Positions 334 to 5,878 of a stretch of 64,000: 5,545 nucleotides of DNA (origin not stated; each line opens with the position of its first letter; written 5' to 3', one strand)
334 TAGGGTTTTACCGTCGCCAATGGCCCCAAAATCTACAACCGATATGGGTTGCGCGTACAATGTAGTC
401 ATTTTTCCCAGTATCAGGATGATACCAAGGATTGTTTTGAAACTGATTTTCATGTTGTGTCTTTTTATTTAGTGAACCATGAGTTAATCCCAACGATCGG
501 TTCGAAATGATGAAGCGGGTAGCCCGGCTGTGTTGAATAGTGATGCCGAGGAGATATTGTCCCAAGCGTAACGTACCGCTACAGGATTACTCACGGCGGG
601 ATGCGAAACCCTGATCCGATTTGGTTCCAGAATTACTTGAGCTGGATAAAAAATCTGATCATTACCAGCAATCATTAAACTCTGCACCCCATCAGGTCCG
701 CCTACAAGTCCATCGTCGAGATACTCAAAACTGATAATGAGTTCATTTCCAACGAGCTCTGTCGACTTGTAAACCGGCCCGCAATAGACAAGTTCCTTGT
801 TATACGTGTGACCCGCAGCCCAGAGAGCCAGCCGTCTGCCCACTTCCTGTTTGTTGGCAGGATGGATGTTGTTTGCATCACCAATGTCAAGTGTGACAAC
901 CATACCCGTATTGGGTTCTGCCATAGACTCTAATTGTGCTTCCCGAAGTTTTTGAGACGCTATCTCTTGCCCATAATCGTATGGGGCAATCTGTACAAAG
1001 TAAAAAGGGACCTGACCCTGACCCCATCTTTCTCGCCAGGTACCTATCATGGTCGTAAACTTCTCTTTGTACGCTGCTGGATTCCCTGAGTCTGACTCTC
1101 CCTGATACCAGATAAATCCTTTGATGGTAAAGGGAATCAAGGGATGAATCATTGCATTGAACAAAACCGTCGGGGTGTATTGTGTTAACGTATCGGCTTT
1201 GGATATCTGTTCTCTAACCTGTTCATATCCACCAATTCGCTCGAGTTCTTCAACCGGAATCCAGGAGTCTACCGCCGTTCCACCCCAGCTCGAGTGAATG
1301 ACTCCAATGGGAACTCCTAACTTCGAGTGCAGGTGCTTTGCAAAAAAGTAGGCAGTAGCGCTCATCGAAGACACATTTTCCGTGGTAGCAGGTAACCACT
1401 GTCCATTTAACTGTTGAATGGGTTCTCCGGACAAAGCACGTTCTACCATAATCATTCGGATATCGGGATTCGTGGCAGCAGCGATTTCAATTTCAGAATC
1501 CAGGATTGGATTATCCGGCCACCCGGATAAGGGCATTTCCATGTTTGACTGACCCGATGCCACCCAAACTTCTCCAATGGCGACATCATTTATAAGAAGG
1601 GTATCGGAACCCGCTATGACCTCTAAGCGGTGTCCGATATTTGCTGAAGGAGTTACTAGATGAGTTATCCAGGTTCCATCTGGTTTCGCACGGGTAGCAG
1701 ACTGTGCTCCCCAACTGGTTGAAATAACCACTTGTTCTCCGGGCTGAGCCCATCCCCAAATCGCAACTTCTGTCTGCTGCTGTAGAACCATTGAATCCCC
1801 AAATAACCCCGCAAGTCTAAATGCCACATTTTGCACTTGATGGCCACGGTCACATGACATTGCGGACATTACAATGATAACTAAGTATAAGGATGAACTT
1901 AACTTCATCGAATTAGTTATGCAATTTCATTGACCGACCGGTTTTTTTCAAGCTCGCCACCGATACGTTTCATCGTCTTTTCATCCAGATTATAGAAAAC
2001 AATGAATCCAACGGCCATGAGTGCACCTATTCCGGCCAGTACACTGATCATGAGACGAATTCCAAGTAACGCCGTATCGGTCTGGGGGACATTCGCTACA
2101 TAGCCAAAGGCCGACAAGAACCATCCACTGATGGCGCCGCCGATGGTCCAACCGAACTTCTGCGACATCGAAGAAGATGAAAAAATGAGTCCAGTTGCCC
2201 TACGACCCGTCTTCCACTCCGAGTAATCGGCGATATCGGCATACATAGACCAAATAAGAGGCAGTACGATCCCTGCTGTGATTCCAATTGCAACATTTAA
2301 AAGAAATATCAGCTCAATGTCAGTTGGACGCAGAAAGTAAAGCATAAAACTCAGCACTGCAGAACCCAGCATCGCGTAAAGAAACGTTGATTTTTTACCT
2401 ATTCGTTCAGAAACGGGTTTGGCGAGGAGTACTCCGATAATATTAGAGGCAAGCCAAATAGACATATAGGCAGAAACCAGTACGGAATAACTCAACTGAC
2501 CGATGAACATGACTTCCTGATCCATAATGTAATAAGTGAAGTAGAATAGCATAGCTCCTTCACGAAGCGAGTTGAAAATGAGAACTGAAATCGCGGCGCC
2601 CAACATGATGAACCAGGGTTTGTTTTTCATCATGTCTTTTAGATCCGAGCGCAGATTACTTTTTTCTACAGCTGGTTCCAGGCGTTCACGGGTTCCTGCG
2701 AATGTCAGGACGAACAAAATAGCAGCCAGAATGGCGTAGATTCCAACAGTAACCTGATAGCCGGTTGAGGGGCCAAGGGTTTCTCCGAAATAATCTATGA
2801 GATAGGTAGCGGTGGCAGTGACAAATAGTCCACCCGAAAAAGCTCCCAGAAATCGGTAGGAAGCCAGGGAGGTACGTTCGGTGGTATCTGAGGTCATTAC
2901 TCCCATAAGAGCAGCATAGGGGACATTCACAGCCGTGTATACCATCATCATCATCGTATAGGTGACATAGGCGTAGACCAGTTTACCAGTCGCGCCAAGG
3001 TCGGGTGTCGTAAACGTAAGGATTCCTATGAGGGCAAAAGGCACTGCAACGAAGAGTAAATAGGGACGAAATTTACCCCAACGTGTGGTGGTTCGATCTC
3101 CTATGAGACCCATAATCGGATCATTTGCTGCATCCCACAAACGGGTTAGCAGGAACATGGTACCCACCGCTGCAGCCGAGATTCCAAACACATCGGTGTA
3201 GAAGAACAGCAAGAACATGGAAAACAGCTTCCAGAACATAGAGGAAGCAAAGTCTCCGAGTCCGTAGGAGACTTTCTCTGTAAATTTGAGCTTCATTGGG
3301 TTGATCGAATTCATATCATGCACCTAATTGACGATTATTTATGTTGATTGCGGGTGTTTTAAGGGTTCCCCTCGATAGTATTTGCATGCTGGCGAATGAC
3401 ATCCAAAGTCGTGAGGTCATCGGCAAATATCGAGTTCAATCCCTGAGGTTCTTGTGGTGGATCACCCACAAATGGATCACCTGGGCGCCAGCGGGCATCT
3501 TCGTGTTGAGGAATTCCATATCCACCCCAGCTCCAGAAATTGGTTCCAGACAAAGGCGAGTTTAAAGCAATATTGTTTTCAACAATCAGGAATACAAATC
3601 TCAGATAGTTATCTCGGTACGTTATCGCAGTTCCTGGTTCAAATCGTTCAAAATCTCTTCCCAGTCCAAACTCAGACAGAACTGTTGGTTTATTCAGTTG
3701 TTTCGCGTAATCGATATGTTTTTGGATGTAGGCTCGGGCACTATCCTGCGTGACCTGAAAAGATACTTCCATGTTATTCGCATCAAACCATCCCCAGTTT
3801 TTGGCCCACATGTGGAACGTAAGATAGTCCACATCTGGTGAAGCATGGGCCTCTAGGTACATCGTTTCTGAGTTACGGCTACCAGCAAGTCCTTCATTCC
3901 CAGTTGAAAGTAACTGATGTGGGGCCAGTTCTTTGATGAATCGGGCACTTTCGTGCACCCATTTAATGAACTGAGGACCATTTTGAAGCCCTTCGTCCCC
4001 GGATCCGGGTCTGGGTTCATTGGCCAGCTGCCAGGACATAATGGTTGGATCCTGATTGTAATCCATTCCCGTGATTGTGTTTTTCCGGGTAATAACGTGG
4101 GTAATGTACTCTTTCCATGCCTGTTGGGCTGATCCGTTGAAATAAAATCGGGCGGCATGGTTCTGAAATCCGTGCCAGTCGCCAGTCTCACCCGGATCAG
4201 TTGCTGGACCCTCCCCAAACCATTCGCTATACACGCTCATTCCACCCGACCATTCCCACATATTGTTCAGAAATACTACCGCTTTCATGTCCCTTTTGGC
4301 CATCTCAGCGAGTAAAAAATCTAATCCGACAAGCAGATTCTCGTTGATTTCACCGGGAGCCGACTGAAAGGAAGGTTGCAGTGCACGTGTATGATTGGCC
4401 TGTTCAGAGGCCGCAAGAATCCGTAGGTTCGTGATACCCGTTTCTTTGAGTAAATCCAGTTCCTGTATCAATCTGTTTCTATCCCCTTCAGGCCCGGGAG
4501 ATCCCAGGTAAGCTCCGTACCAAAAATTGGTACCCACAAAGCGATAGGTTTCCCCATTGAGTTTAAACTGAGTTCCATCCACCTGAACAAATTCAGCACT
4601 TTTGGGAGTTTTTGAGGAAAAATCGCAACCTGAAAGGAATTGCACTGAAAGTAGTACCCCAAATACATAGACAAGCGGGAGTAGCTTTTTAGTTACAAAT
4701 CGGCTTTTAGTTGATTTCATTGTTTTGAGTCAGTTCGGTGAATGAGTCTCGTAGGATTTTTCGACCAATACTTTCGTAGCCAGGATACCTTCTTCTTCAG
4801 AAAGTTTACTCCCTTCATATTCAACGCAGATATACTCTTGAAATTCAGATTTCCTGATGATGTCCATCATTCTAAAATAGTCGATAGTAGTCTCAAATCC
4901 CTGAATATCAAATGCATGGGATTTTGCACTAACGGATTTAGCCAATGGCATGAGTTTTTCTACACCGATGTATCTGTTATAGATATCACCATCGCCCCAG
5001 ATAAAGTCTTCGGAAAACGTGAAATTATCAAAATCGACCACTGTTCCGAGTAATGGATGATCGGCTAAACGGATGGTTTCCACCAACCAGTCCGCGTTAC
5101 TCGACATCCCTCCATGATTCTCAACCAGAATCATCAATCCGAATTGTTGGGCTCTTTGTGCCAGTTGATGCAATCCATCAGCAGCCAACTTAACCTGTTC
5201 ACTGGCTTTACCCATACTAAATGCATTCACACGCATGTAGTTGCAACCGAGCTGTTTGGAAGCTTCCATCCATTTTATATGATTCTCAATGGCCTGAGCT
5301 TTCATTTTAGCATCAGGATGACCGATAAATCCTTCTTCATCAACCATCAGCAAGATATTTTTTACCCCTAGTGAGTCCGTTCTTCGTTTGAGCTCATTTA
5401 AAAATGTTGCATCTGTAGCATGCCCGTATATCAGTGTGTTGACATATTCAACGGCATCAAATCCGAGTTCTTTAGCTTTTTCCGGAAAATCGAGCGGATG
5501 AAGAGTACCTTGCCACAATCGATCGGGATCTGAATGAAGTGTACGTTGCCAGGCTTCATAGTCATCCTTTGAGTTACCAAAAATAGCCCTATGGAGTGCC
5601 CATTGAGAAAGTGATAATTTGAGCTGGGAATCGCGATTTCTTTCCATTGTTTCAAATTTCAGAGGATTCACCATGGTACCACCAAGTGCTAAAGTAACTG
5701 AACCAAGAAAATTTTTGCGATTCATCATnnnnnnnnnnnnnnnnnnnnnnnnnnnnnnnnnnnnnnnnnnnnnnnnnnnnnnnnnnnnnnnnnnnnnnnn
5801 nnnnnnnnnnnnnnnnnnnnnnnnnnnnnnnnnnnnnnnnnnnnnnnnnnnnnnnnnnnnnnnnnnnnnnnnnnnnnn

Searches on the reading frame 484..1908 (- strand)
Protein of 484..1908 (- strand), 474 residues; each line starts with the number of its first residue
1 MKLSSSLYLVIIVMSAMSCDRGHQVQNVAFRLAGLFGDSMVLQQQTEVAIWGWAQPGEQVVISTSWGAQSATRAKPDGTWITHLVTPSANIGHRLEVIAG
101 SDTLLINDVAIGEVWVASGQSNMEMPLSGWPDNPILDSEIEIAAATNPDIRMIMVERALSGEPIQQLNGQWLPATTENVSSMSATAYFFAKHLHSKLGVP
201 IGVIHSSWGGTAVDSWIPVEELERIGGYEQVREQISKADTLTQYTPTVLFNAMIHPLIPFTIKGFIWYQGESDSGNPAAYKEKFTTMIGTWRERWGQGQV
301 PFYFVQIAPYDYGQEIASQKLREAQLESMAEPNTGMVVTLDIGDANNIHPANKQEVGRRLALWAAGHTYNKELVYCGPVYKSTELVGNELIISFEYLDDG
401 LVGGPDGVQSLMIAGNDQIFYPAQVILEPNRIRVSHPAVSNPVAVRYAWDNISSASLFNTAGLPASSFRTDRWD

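Call 29: find_encoding_contigs(protein=window:484-1908:-, flank=10000, max_places=4)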
Protein window:484-1908:- (474 aa): no gene with exactly this product is on record in the collection.

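Call 61: search_protein_families(library=pfam, proteins=[window:484-1908:-], max_evalue=0.00001)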
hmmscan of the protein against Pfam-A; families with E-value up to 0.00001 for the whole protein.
window:484-1908:- (474 aa): 1 family
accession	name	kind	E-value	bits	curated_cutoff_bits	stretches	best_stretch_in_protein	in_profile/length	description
PF03629.24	SASA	-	1.4e-22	80.8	24.8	1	113-361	3-221/226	Carbohydrate esterase, sialic acid-specific acetylesterase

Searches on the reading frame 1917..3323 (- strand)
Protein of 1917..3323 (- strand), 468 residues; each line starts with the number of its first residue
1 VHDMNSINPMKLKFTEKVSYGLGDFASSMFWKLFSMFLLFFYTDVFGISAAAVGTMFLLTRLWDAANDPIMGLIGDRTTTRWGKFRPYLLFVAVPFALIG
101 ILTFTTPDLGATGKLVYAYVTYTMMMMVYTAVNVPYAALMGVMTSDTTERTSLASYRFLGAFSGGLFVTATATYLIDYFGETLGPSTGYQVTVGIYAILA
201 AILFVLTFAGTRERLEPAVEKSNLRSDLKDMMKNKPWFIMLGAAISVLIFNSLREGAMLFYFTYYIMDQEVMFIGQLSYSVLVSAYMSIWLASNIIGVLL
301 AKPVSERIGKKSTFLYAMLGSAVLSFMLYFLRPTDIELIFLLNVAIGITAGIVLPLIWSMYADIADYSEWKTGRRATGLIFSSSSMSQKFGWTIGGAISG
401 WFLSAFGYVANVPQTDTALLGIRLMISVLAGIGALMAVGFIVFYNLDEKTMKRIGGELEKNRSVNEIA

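Call 61: search_protein_families(library=pfam, proteins=[window:1917-3323:-], max_evalue=0.00001)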
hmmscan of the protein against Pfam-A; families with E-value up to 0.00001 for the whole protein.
window:1917-3323:- (468 aa): 2 families
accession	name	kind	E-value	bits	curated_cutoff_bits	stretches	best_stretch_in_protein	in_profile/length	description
PF13347.12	MFS_2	-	7.5e-98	328.3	27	1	19-448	1-427/427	MFS/sugar transport protein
PF07690.21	MFS_1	-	1.8e-18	67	33.4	1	23-365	4-323/347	Major Facilitator Superfamily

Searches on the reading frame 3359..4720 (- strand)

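Call 61: search_protein_families(library=pfam, proteins=[window:3359-4720:-], max_evalue=0.00001)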
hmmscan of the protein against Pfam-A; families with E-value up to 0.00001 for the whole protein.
window:3359-4720:- (453 aa): 1 family
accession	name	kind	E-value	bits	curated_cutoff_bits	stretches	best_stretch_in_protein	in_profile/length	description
PF00150.24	Cellulase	-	6.2e-07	29.6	23.5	1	90-376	29-256/272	Cellulase (glycosyl hydrolase family 5)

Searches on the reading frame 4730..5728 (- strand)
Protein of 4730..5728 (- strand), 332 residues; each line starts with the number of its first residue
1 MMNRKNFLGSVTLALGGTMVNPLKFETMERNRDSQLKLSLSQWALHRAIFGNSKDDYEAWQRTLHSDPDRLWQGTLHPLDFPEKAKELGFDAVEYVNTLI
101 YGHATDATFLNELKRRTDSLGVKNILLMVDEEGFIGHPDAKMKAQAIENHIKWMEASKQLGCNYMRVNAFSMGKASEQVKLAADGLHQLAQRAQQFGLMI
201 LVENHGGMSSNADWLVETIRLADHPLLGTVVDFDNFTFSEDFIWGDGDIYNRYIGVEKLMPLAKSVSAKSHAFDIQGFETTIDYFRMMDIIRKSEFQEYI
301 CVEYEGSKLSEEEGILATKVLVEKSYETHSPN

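Call 61: search_protein_families(library=pfam, proteins=[window:4730-5728:-], max_evalue=0.00001)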
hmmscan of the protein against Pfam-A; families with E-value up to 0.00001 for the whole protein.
window:4730-5728:- (332 aa): 1 family
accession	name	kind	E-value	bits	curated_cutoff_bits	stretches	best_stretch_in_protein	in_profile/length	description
PF01261.30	AP_endonuc_2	-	2.8e-23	83.3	31.1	1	83-313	2-237/249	Xylose isomerase-like TIM barrel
